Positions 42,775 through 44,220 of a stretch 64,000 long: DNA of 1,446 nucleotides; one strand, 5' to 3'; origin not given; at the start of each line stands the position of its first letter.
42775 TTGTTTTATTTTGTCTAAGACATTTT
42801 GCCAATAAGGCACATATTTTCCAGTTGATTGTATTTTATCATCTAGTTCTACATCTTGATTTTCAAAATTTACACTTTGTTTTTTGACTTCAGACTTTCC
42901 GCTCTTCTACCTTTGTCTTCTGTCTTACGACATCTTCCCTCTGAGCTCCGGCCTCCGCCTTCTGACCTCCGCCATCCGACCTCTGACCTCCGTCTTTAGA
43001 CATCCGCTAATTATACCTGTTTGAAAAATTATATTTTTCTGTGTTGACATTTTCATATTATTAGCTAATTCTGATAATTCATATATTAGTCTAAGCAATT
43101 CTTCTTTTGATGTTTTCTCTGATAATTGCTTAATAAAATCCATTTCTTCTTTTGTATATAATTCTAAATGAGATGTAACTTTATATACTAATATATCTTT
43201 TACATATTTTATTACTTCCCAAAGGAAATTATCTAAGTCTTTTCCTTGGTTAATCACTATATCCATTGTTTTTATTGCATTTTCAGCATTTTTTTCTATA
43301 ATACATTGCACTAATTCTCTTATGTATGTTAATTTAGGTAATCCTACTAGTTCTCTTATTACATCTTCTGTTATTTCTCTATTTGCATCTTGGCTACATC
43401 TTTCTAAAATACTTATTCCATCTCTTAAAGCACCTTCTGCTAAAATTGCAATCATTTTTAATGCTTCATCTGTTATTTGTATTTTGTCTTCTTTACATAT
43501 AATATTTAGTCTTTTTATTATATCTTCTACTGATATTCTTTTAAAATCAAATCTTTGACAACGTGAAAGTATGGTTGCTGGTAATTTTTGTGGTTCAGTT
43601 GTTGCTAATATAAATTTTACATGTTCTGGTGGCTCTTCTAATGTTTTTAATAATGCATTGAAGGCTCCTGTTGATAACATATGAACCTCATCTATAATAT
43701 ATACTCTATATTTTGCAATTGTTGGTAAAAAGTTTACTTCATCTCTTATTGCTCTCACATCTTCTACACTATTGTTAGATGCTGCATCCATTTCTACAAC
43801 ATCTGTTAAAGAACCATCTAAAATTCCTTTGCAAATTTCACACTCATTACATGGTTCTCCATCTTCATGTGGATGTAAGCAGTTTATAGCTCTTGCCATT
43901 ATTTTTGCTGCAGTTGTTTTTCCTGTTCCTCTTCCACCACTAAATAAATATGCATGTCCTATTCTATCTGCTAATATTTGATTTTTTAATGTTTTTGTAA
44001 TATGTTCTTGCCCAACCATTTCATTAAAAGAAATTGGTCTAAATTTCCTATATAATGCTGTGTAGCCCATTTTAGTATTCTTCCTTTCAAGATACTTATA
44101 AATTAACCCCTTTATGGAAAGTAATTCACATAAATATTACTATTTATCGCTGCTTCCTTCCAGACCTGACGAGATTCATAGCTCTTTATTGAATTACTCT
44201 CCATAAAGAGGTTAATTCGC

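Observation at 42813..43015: dnaX split at the gamma/tau boundary by in-frame stops within a GC-rich, repeat-containing ~85-bp segment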

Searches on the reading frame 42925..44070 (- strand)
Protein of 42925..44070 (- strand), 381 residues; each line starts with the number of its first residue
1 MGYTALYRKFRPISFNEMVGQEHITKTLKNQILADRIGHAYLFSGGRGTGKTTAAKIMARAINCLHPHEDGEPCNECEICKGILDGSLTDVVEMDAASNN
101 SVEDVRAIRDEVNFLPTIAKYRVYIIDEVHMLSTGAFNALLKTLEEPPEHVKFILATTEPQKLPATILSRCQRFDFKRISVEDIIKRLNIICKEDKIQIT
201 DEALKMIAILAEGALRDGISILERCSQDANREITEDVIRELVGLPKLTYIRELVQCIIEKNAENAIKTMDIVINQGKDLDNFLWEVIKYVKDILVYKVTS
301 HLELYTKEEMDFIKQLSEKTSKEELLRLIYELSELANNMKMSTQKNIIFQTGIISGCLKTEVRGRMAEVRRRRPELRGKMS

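Call 7: find_homologous_proteins(query=window:42925-44070:-)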
Query window:42925-44070:- (381 aa): 8000 proteins with E <= 0.001 among 8000 candidates; the best 120 are listed.
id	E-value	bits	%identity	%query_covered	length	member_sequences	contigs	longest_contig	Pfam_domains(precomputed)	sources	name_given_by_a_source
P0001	3.7e-238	808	97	99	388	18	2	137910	PF12169.14,PF00004.36,PF22608.3,PF05496.19,PF13177.13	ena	-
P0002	1.7e-209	713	89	94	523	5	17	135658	PF12169.14,PF00004.36,PF13401.13,PF22608.3,PF05496.19,PF13177.13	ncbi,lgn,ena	-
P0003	1.9e-209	713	88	95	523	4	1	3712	PF12169.14,PF00004.36,PF13401.13,PF22608.3,PF05496.19,PF13177.13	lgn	-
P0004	4.0e-209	712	88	95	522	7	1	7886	PF12169.14,PF00004.36,PF13401.13,PF22608.3,PF05496.19,PF13177.13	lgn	-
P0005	2.8e-206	703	86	95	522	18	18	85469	PF12169.14,PF00004.36,PF13401.13,PF22608.3,PF05496.19,PF13177.13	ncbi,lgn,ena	-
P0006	3.4e-204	696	86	95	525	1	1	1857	PF12169.14,PF00004.36,PF13401.13,PF22608.3,PF05496.19,PF13177.13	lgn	-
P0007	2.5e-199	680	99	81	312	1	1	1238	PF00004.36,PF13401.13,PF22608.3,PF05496.19,PF13177.13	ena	-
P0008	5.0e-198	676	79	100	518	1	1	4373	PF12169.14,PF00004.36,PF22608.3,PF05496.19,PF13177.13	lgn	-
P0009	1.1e-197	675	71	91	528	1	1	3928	PF12169.14,PF16193.12,PF00004.36,PF22608.3,PF05496.19,PF13177.13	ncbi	-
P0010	1.8e-197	674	80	98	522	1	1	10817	PF12169.14,PF00004.36,PF13401.13,PF22608.3,PF05496.19,PF13177.13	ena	-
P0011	5.1e-197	672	81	98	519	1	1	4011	PF12169.14,PF00004.36,PF22608.3,PF05496.19,PF13177.13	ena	-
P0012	1.3e-196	671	78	100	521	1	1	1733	PF12169.14,PF00004.36,PF22608.3,PF13177.13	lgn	-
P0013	1.1e-195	668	82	95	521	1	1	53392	PF12169.14,PF00004.36,PF22608.3,PF13177.13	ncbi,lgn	-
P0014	1.7e-195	667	82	95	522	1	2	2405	PF12169.14,PF00004.36,PF22608.3,PF05496.19,PF13177.13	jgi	-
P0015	2.1e-195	667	80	98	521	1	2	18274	PF12169.14,PF00004.36,PF22608.3,PF05496.19,PF13177.13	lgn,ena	-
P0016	3.5e-195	666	82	95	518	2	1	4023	PF00004.36,PF22608.3,PF05496.19,PF13177.13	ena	-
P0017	4.4e-195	666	79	99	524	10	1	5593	PF12169.14,PF00004.36,PF22608.3,PF05496.19,PF13177.13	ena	-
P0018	7.4e-195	665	79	99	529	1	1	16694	PF12169.14,PF00004.36,PF22608.3,PF05496.19,PF13177.13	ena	-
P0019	2.8e-194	663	82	95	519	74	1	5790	PF00004.36,PF22608.3,PF05496.19,PF13177.13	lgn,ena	-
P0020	1.7e-193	661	80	97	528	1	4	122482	PF12169.14,PF00004.36,PF22608.3,PF05496.19,PF13177.13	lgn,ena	-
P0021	2.6e-193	660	78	99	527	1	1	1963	PF12169.14,PF00004.36,PF22608.3,PF05496.19,PF13177.13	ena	-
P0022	3.4e-193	660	81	95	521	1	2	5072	PF12169.14,PF00004.36,PF22608.3,PF05496.19,PF13177.13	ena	-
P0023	6.7e-193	659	80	98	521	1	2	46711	PF12169.14,PF00004.36,PF22608.3,PF05496.19,PF13177.13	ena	-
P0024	6.8e-193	659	78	97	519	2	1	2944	PF12169.14,PF00004.36,PF22608.3,PF05496.19,PF13177.13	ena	-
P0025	1.2e-192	658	79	98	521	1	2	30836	PF12169.14,PF00004.36,PF22608.3,PF05496.19,PF13177.13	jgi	-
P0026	1.2e-192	658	79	98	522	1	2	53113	PF12169.14,PF00004.36,PF22608.3,PF05496.19,PF13177.13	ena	-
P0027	1.7e-192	657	82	94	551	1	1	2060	PF12169.14,PF00004.36,PF22608.3,PF05496.19,PF13177.13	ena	-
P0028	2.1e-192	657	79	98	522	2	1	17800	PF12169.14,PF00004.36,PF13401.13,PF22608.3,PF05496.19,PF13177.13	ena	-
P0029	2.3e-192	657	82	95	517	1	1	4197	PF12169.14,PF00004.36,PF22608.3,PF05496.19,PF13177.13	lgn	-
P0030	3.1e-192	657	78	98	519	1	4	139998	PF12169.14,PF00004.36,PF22608.3,PF05496.19,PF13177.13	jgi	-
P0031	3.6e-192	656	80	98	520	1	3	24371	PF12169.14,PF00004.36,PF13401.13,PF22608.3,PF05496.19,PF13177.13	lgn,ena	-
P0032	4.3e-192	656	79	98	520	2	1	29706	PF12169.14,PF00004.36,PF13401.13,PF22608.3,PF05496.19,PF13177.13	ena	-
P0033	4.6e-192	656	82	94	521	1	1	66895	PF00004.36,PF22608.3,PF05496.19,PF13177.13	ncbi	-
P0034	4.8e-192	656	81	97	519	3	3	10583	PF12169.14,PF00004.36,PF22608.3,PF05496.19,PF13177.13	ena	-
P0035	6.0e-192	656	79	98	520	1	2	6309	PF12169.14,PF00004.36,PF13401.13,PF22608.3,PF05496.19,PF13177.13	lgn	-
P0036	6.2e-192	656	80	95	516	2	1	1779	PF12169.14,PF00004.36,PF22608.3,PF05496.19,PF13177.13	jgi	-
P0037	8.0e-192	655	79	98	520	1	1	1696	PF12169.14,PF00004.36,PF13401.13,PF22608.3,PF05496.19,PF13177.13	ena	-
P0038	8.0e-192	655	79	98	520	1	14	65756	PF12169.14,PF00004.36,PF13401.13,PF22608.3,PF05496.19,PF13177.13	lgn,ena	-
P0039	8.0e-192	655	79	98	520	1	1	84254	PF12169.14,PF00004.36,PF13401.13,PF22608.3,PF05496.19,PF13177.13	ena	-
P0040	8.1e-192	655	79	98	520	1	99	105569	PF12169.14,PF00004.36,PF13401.13,PF22608.3,PF05496.19,PF13177.13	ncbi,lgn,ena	-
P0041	8.2e-192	655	80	97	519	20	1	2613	PF00004.36,PF22608.3,PF05496.19,PF13177.13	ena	-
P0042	8.2e-192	655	79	98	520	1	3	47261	PF12169.14,PF00004.36,PF13401.13,PF22608.3,PF05496.19,PF13177.13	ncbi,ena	-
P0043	1.3e-191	654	79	98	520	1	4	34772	PF12169.14,PF00004.36,PF13401.13,PF22608.3,PF05496.19,PF13177.13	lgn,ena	-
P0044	1.4e-191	654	79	98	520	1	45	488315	PF12169.14,PF00004.36,PF13401.13,PF22608.3,PF05496.19,PF13177.13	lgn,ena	-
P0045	1.4e-191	654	79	98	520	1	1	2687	PF12169.14,PF00004.36,PF13401.13,PF22608.3,PF05496.19,PF13177.13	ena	-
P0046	1.6e-191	654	80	97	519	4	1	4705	PF00004.36,PF22608.3,PF05496.19,PF13177.13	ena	-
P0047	1.6e-191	654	80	97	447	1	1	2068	PF00004.36,PF22608.3,PF05496.19,PF13177.13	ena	-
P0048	1.9e-191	654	82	95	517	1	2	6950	PF12169.14,PF00004.36,PF22608.3,PF05496.19,PF13177.13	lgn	-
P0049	2.3e-191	654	81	95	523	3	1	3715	PF12169.14,PF00004.36,PF22608.3,PF05496.19,PF13177.13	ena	-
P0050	2.4e-191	654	79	100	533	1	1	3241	PF12169.14,PF00004.36,PF22608.3,PF05496.19,PF13177.13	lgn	-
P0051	2.6e-191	654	79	98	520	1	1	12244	PF12169.14,PF00004.36,PF13401.13,PF22608.3,PF05496.19,PF13177.13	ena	-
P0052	2.7e-191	653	80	97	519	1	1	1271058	PF00004.36,PF22608.3,PF05496.19,PF13177.13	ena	-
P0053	4.0e-191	653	79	98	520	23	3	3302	PF12169.14,PF00004.36,PF13401.13,PF22608.3,PF05496.19,PF13177.13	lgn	-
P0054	4.0e-191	653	81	95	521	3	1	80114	PF12169.14,PF00004.36,PF22608.3,PF05496.19,PF13177.13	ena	-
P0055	4.1e-191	653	81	94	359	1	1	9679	PF12169.14,PF00004.36,PF22608.3,PF05496.19,PF13177.13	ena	-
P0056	5.1e-191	653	80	97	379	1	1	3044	PF00004.36,PF22608.3,PF05496.19,PF13177.13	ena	-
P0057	5.2e-191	653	78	100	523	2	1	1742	PF12169.14,PF00004.36,PF13401.13,PF22608.3,PF05496.19,PF13177.13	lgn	-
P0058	5.3e-191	652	80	97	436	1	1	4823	PF00004.36,PF22608.3,PF13177.13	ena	-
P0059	5.5e-191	652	79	98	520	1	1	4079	PF12169.14,PF00004.36,PF13401.13,PF22608.3,PF05496.19,PF13177.13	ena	-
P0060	6.3e-191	652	78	98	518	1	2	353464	PF12169.14,PF00004.36,PF22608.3,PF05496.19,PF13177.13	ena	-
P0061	9.6e-191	652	80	97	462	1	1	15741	PF00004.36,PF22608.3,PF05496.19,PF13177.13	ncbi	-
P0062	1.7e-190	651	80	97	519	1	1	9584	PF00004.36,PF22608.3,PF05496.19,PF13177.13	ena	-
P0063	2.0e-190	651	80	97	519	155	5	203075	PF00004.36,PF22608.3,PF05496.19,PF13177.13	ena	-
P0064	2.2e-190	650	82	95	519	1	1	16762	PF00004.36,PF13401.13,PF22608.3,PF05496.19,PF13177.13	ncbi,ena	-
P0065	2.4e-190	650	80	95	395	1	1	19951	PF12169.14,PF00004.36,PF22608.3,PF05496.19,PF13177.13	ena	-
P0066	3.6e-190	650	81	94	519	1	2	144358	PF00004.36,PF22608.3,PF05496.19,PF13177.13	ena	-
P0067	5.8e-190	649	79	96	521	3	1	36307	PF12169.14,PF00004.36,PF22608.3,PF05496.19,PF13177.13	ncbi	-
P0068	6.2e-190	649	79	98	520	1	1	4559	PF12169.14,PF00004.36,PF13401.13,PF22608.3,PF05496.19,PF13177.13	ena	-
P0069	8.0e-190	649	80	95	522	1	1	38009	PF12169.14,PF00004.36,PF05496.19,PF13177.13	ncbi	-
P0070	1.4e-189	648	80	97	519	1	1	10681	PF00004.36,PF22608.3,PF05496.19,PF13177.13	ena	-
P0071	1.8e-189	647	80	94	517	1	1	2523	PF12169.14,PF00004.36,PF13401.13,PF22608.3,PF05496.19,PF13177.13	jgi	-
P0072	1.1e-188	645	77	99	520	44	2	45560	PF12169.14,PF00004.36,PF22608.3,PF05496.19,PF13177.13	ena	-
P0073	1.2e-188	645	81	93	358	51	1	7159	PF12169.14,PF00004.36,PF22608.3,PF05496.19,PF13177.13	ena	-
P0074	1.4e-188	645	81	93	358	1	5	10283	PF12169.14,PF00004.36,PF22608.3,PF05496.19,PF13177.13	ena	-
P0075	1.6e-188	644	81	93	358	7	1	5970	PF12169.14,PF00004.36,PF22608.3,PF05496.19,PF13177.13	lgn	-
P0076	1.7e-188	644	82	93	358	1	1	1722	PF12169.14,PF00004.36,PF22608.3,PF05496.19,PF13177.13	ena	-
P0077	2.5e-188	644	80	95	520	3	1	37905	PF12169.14,PF00004.36,PF05496.19,PF13177.13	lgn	-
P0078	2.8e-188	644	76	98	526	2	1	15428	PF12169.14,PF00004.36,PF22608.3,PF05496.19,PF13177.13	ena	-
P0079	2.7e-187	640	77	97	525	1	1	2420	PF12169.14,PF13604.13,PF00004.36,PF22608.3,PF21960.3,PF05496.19,PF13177.13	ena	-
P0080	9.7e-187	638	79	96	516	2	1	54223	PF12169.14,PF00004.36,PF22608.3,PF05496.19,PF13177.13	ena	-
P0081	2.0e-186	637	77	98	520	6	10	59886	PF00004.36,PF22608.3,PF05496.19,PF13177.13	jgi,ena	-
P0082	3.0e-186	637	77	99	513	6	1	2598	PF12169.14,PF00004.36,PF22608.3,PF05496.19,PF13177.13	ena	-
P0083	4.4e-186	636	89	82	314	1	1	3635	PF00004.36,PF13401.13,PF22608.3,PF05496.19,PF13177.13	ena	-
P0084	6.4e-185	632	78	95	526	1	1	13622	PF12169.14,PF13604.13,PF00004.36,PF13401.13,PF22608.3,PF05496.19,PF13177.13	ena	-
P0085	6.7e-185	632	79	94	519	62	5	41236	PF12169.14,PF00004.36,PF22608.3,PF05496.19,PF13177.13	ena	-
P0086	1.3e-184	631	80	95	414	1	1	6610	PF00004.36,PF13401.13,PF22608.3,PF05496.19,PF13177.13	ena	-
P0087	2.0e-184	631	79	94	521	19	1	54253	PF12169.14,PF00004.36,PF22608.3,PF21960.3,PF05496.19,PF13177.13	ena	-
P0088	2.2e-184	631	77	94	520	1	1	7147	PF12169.14,PF13604.13,PF00004.36,PF13401.13,PF22608.3,PF05496.19,PF13177.13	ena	-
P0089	4.7e-184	630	75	97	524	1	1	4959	PF12169.14,PF00004.36,PF22608.3,PF05496.19,PF13177.13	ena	-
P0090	5.5e-184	629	79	94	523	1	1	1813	PF00004.36,PF13401.13,PF22608.3,PF05496.19,PF13177.13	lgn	-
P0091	8.1e-184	629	79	94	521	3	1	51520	PF12169.14,PF13604.13,PF00004.36,PF22608.3,PF13177.13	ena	-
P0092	1.5e-182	625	75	97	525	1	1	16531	PF12169.14,PF00004.36,PF22608.3,PF05496.19,PF13177.13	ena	-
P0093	1.9e-182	624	77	97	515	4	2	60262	PF12169.14,PF00004.36,PF22608.3,PF05496.19,PF13177.13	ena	-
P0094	2.3e-182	624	74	99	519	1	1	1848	PF12169.14,PF13604.13,PF00004.36,PF13401.13,PF22608.3,PF05496.19,PF13177.13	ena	-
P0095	2.9e-182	624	76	97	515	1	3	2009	PF12169.14,PF00004.36,PF22608.3,PF05496.19,PF13177.13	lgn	-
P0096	3.7e-182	623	75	99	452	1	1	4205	PF12169.14,PF00004.36,PF22608.3,PF13177.13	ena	-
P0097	4.4e-182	623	78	94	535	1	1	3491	PF12169.14,PF00004.36,PF22608.3,PF05496.19,PF13177.13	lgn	-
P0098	5.1e-182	623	75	99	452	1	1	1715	PF12169.14,PF00004.36,PF22608.3,PF13177.13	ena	-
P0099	5.5e-182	623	78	94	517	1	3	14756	PF12169.14,PF00004.36,PF22608.3,PF05496.19,PF13177.13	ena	-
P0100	5.8e-182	623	74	99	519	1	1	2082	PF12169.14,PF13604.13,PF00004.36,PF22608.3,PF05496.19,PF13177.13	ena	-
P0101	9.0e-182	622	77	97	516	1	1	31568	PF12169.14,PF00004.36,PF22608.3,PF05496.19,PF13177.13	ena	-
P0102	9.9e-182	622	76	99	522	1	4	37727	PF12169.14,PF13604.13,PF00004.36,PF22608.3,PF05496.19,PF13177.13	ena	-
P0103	1.5e-181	621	78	94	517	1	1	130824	PF12169.14,PF00004.36,PF22608.3,PF05496.19,PF13177.13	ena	-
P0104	3.3e-181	620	74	99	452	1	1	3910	PF12169.14,PF00004.36,PF22608.3,PF13177.13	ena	-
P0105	4.7e-181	620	77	94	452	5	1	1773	PF12169.14,PF00004.36,PF13177.13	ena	-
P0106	4.9e-181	620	77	94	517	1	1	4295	PF12169.14,PF00004.36,PF22608.3,PF05496.19,PF13177.13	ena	-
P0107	6.2e-181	619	76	97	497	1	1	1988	PF13604.13,PF00004.36,PF13401.13,PF22608.3,PF05496.19,PF13177.13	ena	-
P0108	7.3e-181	619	77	94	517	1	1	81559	PF12169.14,PF00004.36,PF22608.3,PF05496.19,PF13177.13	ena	-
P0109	7.9e-181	619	78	95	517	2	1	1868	PF12169.14,PF00004.36,PF22608.3,PF05496.19,PF13177.13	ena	-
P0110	1.8e-180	618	76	97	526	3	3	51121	PF12169.14,PF13604.13,PF00004.36,PF20964.3,PF22608.3,PF05496.19,PF13177.13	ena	-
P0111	2.4e-180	617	74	100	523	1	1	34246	PF12169.14,PF00004.36,PF22608.3,PF05496.19,PF13177.13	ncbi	-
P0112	2.4e-180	617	76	97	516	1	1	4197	PF12169.14,PF13604.13,PF00004.36,PF22608.3,PF05496.19,PF13177.13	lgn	-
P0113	2.7e-179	614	73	99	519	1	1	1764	PF12169.14,PF00004.36,PF22608.3,PF13177.13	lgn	-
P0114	5.6e-179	613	74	97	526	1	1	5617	PF12169.14,PF00004.36,PF22608.3,PF05496.19,PF13177.13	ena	-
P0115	7.4e-179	613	75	95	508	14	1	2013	PF12169.14,PF00004.36,PF22608.3,PF13177.13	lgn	-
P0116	7.9e-179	612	76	92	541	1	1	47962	PF12169.14,PF13604.13,PF13245.13,PF00004.36,PF13401.13,PF22608.3,PF21960.3,PF05496.19,PF13177.13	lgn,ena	-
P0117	2.6e-178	611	75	94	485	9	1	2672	PF12169.14,PF00004.36,PF22608.3,PF13177.13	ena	-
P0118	4.1e-178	610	73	98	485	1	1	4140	PF12169.14,PF00004.36,PF22608.3,PF13177.13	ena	-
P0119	4.3e-178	610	76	94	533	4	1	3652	PF12169.14,PF00004.36,PF22608.3,PF13177.13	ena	-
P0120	4.8e-178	610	73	98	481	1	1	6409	PF12169.14,PF00004.36,PF22608.3,PF13177.13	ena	-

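Call 8: find_encoding_contigs(protein=window:42925-44070:-, flank=4000)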
Protein window:42925-44070:- (381 aa): 14 contigs read that carry it; 6 places shown.
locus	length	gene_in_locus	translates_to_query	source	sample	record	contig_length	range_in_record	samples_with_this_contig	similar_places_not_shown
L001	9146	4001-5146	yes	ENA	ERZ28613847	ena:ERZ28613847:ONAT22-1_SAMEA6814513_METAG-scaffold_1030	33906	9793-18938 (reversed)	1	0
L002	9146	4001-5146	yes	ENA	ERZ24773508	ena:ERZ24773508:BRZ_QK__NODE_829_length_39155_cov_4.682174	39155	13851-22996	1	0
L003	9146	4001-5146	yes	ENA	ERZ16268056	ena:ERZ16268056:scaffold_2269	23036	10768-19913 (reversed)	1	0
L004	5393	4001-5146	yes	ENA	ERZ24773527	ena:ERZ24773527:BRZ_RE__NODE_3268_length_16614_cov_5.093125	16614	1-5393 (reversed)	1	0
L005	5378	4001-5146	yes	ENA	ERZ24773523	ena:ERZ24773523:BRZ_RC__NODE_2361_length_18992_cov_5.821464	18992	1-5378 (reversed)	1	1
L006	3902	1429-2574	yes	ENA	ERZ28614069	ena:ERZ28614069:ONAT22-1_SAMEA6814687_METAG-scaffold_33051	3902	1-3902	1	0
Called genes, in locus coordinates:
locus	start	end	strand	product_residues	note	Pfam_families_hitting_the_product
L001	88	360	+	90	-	-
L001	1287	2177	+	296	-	PF10543:ORF6N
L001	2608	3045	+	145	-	PF00383:dCMP_cyt_deam_1, PF14437:MafB19-deam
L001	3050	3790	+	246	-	-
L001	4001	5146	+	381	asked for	PF05496:RuvB_N (faint), PF13177:DNA_pol3_delta2, PF00004:AAA, PF22608:DNAX_ATPase_lid (weak), PF12169:DNA_pol3_gamma3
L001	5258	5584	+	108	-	-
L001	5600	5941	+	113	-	PF02575:YbaB_DNA_bd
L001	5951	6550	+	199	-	PF21176:RecR_HhH, PF02132:RecR_ZnF, PF13662:Toprim_4, PF01751:Toprim, PF21175:RecR_C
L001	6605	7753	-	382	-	PF06925:MGDG_synth, PF02350:Epimerase_2, PF00534:Glycos_transf_1, PF04101:Glyco_tran_28_C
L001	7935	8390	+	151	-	PF07486:Hydrolase_2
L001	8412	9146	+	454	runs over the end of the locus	PF20769:YPEB_N, PF14620:YPEB_PepSY1-2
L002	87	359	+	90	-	-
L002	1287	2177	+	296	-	PF10543:ORF6N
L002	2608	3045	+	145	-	PF00383:dCMP_cyt_deam_1, PF14437:MafB19-deam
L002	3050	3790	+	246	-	-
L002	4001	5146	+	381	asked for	PF05496:RuvB_N (faint), PF13177:DNA_pol3_delta2, PF00004:AAA, PF22608:DNAX_ATPase_lid (weak), PF12169:DNA_pol3_gamma3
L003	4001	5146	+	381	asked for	PF05496:RuvB_N (faint), PF13177:DNA_pol3_delta2, PF00004:AAA, PF22608:DNAX_ATPase_lid (weak), PF12169:DNA_pol3_gamma3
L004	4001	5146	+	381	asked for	PF05496:RuvB_N (faint), PF13177:DNA_pol3_delta2, PF00004:AAA, PF22608:DNAX_ATPase_lid (weak), PF12169:DNA_pol3_gamma3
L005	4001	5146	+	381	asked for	PF05496:RuvB_N (faint), PF13177:DNA_pol3_delta2, PF00004:AAA, PF22608:DNAX_ATPase_lid (weak), PF12169:DNA_pol3_gamma3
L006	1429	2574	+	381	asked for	PF05496:RuvB_N (faint), PF13177:DNA_pol3_delta2, PF00004:AAA, PF22608:DNAX_ATPase_lid (weak), PF12169:DNA_pol3_gamma3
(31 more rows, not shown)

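Call 12: find_related_loci(query=window:42925-44070:-, collection=genome_contigs, flank=3000)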
Query window:42925-44070:- (381 aa) in genome_contigs; peptide patterns used: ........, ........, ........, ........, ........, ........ (x = any residue, [..] = any of these).
600 stretches matched a pattern (row limit reached: there are more); 596 encode a relative of the query (tblastn E <= 1e-3); the best 80 are kept; 80 distinct loci.
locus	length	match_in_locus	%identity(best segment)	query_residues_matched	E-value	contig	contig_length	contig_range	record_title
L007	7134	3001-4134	79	1-377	0e+0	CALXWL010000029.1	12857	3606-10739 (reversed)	MAG: uncultured Clostridia bacterium isolate BRZ_ET__bin110 genome assembly, contig: BRZ_ET__NODE_6505_length_12857_cov_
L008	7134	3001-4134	74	1-381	0e+0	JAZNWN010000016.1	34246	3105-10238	MAG: Clostridia bacterium isolate T1900044783_TS20190249.MAGScoT_cleanbin_000020 SGB_2587_k141_669440, whole genome shot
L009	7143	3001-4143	71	1-381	0e+0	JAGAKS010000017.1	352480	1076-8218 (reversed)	MAG: Clostridia bacterium isolate RGIG8531 Water_deer_Cecum-2__c442994, whole genome shotgun sequence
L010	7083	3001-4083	71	1-362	0e+0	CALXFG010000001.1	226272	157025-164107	MAG: uncultured Clostridia bacterium isolate BRZ_GN__bin76 genome assembly, contig: BRZ_GN__NODE_37_length_226272_cov_21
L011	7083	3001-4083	71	1-362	0e+0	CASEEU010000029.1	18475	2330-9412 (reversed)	uncultured Eubacteriales bacterium isolate SI.O4.metabat-bins.135 genome assembly, contig: SI.O4.metabat-bins.135.fa_k14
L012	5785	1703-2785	72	1-362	0e+0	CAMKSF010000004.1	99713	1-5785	MAG: uncultured Clostridia bacterium isolate SRR12081303_bin.84_metaWRAP_v1.3_MAG genome assembly, contig: ERZ12289767.2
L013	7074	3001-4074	72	1-359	0e+0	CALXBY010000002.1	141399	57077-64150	MAG: uncultured Clostridia bacterium isolate BRZ_D__bin41 genome assembly, contig: BRZ_D__NODE_164_length_141399_cov_8.6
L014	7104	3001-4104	69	1-368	8e-180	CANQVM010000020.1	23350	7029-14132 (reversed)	MAG: uncultured Clostridia bacterium isolate Lapin-033__bin24 genome assembly, contig: Lapin-033__NODE_1778_length_23350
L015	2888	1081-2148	69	1-357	0e+0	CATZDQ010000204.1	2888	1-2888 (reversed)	MAG TPA_asm: uncultured Clostridiaceae bacterium isolate ERR9492491_bin.16_MetaWRAP_v1.3_MAG genome assembly, contig: ER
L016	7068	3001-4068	72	1-357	9e-178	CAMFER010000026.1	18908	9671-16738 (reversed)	MAG: uncultured Clostridium sp. isolate SRR11489784_bin.37_metaWRAP_v1.3_MAG genome assembly, contig: ERZ11466716.2393,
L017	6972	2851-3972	68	1-375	7e-178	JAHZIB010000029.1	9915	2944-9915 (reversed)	MAG: Clostridiales bacterium isolate HRGM_Genome_3375 HRGM_Genome_3375_29, whole genome shotgun sequence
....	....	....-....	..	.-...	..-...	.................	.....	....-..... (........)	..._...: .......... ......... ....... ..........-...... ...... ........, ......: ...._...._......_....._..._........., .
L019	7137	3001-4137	67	1-381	9e-177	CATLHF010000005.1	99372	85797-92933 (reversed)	MAG TPA_asm: uncultured Clostridia bacterium isolate MGG05278_1680015474 genome assembly, contig: ERR3199550_281, whole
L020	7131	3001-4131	68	3-381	2e-176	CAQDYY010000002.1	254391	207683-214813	MAG TPA_asm: uncultured Clostridia bacterium isolate MGBC121045 genome assembly, contig: MGBC121045.2, whole genome shot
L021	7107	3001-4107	70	1-366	3e-176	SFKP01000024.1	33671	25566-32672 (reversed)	MAG: Clostridiales bacterium isolate W1P7.002 Contig1482, whole genome shotgun sequence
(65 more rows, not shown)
